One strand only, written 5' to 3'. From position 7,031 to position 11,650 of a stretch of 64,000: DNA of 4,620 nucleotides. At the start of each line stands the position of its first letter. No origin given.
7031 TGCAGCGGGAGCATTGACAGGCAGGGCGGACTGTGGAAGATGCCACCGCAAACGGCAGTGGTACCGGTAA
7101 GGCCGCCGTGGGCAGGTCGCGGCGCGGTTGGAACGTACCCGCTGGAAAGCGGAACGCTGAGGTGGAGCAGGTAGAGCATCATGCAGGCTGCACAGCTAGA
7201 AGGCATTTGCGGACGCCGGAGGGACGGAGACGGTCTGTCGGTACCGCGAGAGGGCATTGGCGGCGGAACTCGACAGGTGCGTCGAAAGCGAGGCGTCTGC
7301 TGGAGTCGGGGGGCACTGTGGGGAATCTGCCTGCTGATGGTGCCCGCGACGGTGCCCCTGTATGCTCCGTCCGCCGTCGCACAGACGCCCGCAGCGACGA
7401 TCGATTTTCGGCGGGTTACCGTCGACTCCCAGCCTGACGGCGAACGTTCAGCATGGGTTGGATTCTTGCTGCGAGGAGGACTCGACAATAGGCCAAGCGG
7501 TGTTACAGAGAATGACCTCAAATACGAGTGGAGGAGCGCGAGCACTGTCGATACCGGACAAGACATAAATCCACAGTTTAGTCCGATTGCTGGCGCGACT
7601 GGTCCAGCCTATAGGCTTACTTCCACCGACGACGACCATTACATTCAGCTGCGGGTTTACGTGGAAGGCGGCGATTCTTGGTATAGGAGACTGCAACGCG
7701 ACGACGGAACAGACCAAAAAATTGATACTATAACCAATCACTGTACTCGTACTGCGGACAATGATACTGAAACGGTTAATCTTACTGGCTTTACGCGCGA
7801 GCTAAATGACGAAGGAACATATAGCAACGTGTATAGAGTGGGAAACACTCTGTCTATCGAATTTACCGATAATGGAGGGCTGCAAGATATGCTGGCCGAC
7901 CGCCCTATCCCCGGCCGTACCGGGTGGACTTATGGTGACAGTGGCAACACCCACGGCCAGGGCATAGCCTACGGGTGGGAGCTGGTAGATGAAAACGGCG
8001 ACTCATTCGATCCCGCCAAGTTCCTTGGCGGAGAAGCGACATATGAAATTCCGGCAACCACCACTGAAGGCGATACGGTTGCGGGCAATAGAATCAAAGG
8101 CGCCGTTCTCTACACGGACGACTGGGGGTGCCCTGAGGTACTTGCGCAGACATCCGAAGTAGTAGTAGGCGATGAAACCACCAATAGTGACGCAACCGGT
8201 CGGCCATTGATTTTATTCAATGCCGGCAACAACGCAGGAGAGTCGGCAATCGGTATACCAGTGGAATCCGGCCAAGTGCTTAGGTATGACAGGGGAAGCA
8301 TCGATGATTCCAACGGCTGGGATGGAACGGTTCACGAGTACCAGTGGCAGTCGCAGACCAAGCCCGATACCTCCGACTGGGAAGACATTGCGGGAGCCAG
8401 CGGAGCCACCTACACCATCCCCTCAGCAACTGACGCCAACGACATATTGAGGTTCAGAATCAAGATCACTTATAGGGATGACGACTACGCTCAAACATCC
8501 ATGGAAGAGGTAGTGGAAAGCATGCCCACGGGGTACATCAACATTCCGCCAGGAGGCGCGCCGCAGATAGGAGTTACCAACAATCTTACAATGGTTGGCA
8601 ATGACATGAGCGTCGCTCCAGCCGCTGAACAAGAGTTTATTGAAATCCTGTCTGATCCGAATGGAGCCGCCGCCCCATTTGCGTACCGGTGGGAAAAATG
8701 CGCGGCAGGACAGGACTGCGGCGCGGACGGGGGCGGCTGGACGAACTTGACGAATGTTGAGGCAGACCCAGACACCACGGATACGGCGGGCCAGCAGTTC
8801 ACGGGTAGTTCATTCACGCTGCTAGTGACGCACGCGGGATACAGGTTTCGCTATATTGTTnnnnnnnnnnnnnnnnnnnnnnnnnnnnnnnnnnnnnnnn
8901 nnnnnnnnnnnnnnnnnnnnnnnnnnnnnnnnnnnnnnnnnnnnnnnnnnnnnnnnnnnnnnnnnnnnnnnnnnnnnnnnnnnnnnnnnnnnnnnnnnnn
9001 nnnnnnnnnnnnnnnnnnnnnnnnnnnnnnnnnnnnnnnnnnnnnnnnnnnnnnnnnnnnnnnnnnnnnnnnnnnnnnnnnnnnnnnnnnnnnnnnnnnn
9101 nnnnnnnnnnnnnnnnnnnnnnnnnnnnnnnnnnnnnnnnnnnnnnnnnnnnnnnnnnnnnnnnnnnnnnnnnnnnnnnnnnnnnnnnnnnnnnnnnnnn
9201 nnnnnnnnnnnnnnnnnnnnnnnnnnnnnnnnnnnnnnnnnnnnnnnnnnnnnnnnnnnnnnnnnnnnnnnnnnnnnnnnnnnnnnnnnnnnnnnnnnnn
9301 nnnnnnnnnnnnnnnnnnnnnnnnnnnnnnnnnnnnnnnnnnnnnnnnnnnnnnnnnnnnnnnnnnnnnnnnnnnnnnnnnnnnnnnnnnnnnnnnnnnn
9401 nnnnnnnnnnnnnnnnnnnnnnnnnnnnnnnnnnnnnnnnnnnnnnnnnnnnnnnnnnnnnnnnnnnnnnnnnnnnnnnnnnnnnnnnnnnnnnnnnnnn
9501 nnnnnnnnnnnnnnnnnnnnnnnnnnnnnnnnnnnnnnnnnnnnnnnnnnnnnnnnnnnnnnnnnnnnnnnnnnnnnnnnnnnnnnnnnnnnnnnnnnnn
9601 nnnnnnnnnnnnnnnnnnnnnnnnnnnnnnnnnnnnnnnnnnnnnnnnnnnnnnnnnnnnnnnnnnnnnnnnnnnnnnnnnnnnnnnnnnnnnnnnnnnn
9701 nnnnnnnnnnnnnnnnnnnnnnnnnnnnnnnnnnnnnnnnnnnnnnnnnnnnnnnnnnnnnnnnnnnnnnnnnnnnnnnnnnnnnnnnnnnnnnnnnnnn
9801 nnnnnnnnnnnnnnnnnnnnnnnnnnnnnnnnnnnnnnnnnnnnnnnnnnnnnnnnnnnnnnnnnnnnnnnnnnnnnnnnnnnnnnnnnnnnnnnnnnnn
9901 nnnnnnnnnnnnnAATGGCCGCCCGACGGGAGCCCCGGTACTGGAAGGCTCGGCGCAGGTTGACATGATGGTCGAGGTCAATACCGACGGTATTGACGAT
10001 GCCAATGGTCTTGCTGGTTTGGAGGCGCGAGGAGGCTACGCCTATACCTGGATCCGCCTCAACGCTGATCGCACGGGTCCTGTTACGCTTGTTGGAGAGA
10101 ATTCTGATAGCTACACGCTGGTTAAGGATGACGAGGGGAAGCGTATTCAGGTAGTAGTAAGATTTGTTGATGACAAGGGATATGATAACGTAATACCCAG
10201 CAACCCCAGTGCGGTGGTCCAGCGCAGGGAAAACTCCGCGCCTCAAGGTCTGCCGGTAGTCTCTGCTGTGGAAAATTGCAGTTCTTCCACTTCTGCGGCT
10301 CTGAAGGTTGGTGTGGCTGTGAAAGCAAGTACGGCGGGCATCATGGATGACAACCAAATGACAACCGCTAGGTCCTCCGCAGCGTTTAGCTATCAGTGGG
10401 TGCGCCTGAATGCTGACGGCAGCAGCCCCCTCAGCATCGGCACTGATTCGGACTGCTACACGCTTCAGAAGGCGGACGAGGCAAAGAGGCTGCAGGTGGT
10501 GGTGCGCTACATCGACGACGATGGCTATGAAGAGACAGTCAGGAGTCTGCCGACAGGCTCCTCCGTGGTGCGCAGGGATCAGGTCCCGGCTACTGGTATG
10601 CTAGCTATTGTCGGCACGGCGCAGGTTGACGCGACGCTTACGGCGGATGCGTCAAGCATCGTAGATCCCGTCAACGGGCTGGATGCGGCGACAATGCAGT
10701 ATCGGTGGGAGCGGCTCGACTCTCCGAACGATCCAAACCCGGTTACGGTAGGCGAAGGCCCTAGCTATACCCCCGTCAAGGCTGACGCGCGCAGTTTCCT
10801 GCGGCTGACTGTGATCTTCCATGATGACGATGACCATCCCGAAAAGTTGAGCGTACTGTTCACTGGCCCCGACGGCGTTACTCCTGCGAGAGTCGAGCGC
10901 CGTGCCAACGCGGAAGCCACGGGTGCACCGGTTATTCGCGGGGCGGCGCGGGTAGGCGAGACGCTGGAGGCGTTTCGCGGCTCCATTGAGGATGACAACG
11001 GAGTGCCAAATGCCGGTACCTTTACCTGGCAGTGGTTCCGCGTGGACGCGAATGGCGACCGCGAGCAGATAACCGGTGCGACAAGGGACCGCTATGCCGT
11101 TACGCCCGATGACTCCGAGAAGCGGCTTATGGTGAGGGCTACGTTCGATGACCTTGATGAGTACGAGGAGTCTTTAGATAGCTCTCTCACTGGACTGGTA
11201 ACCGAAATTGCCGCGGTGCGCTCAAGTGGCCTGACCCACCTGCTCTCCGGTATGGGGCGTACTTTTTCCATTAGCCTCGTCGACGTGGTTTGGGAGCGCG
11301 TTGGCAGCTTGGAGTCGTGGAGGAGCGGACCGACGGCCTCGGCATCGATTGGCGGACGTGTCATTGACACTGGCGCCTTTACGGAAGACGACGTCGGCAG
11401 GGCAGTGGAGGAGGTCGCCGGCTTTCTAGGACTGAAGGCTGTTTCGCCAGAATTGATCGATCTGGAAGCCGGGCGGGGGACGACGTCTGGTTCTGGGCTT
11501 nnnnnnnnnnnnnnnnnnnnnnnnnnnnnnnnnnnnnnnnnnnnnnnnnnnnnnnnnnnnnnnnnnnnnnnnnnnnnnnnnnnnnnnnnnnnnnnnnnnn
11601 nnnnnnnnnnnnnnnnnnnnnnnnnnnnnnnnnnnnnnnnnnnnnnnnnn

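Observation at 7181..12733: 1850-aa autotransporter with 11 copies of an unassigned ~100-140-aa repeat and a sharply AT-richer 5' third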

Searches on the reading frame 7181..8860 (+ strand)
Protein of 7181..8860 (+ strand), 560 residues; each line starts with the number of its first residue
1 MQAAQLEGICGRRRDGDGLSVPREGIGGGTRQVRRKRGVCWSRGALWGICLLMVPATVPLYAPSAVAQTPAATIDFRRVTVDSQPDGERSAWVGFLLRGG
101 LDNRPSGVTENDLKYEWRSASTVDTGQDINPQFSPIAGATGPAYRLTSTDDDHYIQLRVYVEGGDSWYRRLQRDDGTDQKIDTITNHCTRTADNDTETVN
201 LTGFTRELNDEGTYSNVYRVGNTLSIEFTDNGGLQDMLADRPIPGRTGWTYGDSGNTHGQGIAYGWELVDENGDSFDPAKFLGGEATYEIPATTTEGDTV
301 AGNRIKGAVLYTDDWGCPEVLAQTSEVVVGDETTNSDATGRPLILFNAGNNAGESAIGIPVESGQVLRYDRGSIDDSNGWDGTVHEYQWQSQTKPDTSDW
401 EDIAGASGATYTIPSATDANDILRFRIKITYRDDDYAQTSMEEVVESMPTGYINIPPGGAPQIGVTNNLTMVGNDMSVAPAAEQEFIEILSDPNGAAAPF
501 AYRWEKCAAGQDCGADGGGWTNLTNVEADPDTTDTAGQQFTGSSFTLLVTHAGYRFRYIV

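Call 8: search_protein_families(library=pfam, proteins=[window:7181-8860:+], max_evalue=10)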
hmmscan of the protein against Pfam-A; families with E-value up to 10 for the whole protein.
window:7181-8860:+ (560 aa): 0 families

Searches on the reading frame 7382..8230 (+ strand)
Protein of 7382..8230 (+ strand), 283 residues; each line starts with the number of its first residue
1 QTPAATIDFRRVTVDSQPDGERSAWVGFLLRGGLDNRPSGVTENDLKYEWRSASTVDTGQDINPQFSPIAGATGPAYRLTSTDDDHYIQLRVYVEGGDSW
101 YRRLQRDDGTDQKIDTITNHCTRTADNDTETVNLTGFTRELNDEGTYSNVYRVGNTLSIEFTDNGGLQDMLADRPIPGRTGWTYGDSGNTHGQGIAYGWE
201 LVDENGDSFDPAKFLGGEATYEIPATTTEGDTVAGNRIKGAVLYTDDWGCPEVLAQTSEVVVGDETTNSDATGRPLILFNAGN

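Call 86: find_homologous_proteins(query=window:7382-8230:+, max_evalue=0.01)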
Query window:7382-8230:+: 1079 candidates shared short words with the query, none scored E <= 0.01.

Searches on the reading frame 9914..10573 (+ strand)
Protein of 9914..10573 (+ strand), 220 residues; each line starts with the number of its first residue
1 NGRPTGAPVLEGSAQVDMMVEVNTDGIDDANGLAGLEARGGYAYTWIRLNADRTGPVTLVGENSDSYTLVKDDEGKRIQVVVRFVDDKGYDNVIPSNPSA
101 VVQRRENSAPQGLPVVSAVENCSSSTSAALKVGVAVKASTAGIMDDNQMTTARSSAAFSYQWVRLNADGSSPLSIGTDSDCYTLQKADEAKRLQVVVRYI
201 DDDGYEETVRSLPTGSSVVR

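Call 49: predict_structure(alignment_id=A2)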
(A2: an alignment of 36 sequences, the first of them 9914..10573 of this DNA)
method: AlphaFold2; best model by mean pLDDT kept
length: 220 residues; sequences in the alignment: 36
mean_pLDDT: 94.2   pTM: 0.79
mean pLDDT of the five models: 94.2, 94.1, 94.0, 93.8, 93.6
residues with pLDDT >= 90: 194; 70-90: 21; 50-70: 5; < 50: 0
segments of 3 or more residues with pLDDT < 50: none
pLDDT, mean of each block of 10 residues (from residue 1): 95 97 97 91 98 97 95 97 97 98 96 96 94 96 89 80 96 96 96 96 94 82
secondary structure, 60 per line:
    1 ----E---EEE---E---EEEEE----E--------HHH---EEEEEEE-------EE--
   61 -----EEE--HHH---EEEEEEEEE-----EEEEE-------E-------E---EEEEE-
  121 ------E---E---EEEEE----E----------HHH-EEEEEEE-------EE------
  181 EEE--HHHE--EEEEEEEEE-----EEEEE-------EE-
elements in order: E9-11 E19-23 E43-49 E66-68 E77-85 E91-95 E115-119 E135-139 E159-165 E181-183 E192-200 E206-210

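Call 51: search_solved_structures(query=A2, max_evalue=1)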
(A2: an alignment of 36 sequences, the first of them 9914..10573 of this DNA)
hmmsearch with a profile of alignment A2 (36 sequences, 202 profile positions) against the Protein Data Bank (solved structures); distinct sequences matched with E-value up to 1: 4.
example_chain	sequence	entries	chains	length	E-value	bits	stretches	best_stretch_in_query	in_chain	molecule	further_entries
4dix_A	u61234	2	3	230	4.5e-05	26.2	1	110-182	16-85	Plectin-related protein | Stomatal closure-related actin-binding protein 1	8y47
9d7z_J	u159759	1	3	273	0.019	17.6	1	36-95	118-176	Ig-like domain-containing protein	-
6v8h_A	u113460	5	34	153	0.11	15.1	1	132-183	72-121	Ara h 8 allergen isoform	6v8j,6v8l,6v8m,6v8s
4rsw_A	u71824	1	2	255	0.64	12.6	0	50-132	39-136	HopA1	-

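Call 52: fold_search(model_id=the predicted structure, library=pdb)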
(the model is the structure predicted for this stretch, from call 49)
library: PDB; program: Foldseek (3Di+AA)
matches with E <= 10: 1731; with E <= 0.001: 85
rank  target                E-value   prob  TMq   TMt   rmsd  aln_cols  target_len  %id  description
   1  8bxr                  2.6e-06  1.00  0.36  0.29   9.3       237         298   14  Titin FnIII-domain I109-I111 (I/A4-A/A6) from the MIR region (released 2023-02-15)
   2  8bnq_A                1.1e-05  1.00  0.33  0.26  11.2       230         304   13  Crystal structure of the FnIII-tandem A84-A86 from the A-band of titin (released 2023-04-12)
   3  3dgc_S                2.0e-05  1.00  0.29  0.30  11.0       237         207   10  Structure of IL-22/IL-22R1 (released 2008-07-15)
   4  3dlq_R                2.7e-05  1.00  0.30  0.32  10.4       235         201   10  Crystal structure of the IL-22/IL-22R1 complex (released 2008-08-19)
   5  8bvo                  3.9e-05  1.00  0.33  0.36  13.4       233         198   13  Titin I110-I111 FnIII tandem from the MIR region (I/A5-I/A6) (released 2023-02-15)
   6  9eza_D                4.6e-05  1.00  0.30  0.31  10.9       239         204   12  Interleukin-31 Receptor D1D2 in complex with Nemolizumab derived scFv (released 2025-07-16)
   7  2w1n                  4.6e-05  1.00  0.31  0.30  11.8       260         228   16  cohesin and fibronectin type-III double module construct from the Clostridium perfringens glycoside hydrolase GH84C (released 2009-02-03)
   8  8bnq_B                5.1e-05  1.00  0.34  0.27  10.6       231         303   14  Crystal structure of the FnIII-tandem A84-A86 from the A-band of titin (released 2023-04-12)
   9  6x93_B                6.6e-05  1.00  0.29  0.32  10.6       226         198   12  Interleukin-10 signaling complex with IL-10RA and IL-10RB (released 2021-03-17)
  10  5w06_T                7.7e-05  1.00  0.27  0.29   9.9       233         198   10  HUMAN TISSUE FACTOR IN COMPLEX WITH ANTIBODY M1587 (released 2017-06-14)
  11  1lqs_S                8.1e-05  1.00  0.32  0.34  10.4       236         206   13  CRYSTAL STRUCTURE OF HUMAN CYTOMEGALOVIRUS IL-10 BOUND TO SOLUBLE HUMAN IL-10R1 (released 2002-07-17)
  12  3dgc_R                8.6e-05  1.00  0.30  0.32  11.3       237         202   10  Structure of IL-22/IL-22R1 (released 2008-07-15)
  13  8g4l_ao               1.0e-04  1.00  0.31  0.17   8.9       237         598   15  Cryo-EM structure of the human cardiac myosin filament (released 2023-11-01)
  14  6pok                  1.2e-04  1.00  0.30  0.33   9.8       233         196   12  Crystal structure of the Robo3 FN2-3 domains (released 2020-05-06)
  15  1f6f_B                1.3e-04  1.00  0.32  0.35  10.2       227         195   14  CRYSTAL STRUCTURE OF THE TERNARY COMPLEX BETWEEN OVINE PLACENTAL LACTOGEN AND THE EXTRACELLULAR DOMAIN OF THE RAT PROL (released 2000-07-04)
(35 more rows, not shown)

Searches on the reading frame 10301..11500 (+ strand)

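Call 8: search_protein_families(library=pfam, proteins=[window:10301-11500:+], max_evalue=10)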
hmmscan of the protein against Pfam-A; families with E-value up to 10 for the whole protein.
window:10301-11500:+ (400 aa): 2 families
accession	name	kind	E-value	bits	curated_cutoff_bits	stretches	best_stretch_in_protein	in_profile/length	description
PF23197.1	IG_AIR9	-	9.3e-09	35.5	27.5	2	30-75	32-77/87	AIR9 A9 domain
PF16709.11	SCAB-Ig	-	2.4e-07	31.1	27.6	1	233-278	20-66/98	Ig domain of plant-specific actin-binding protein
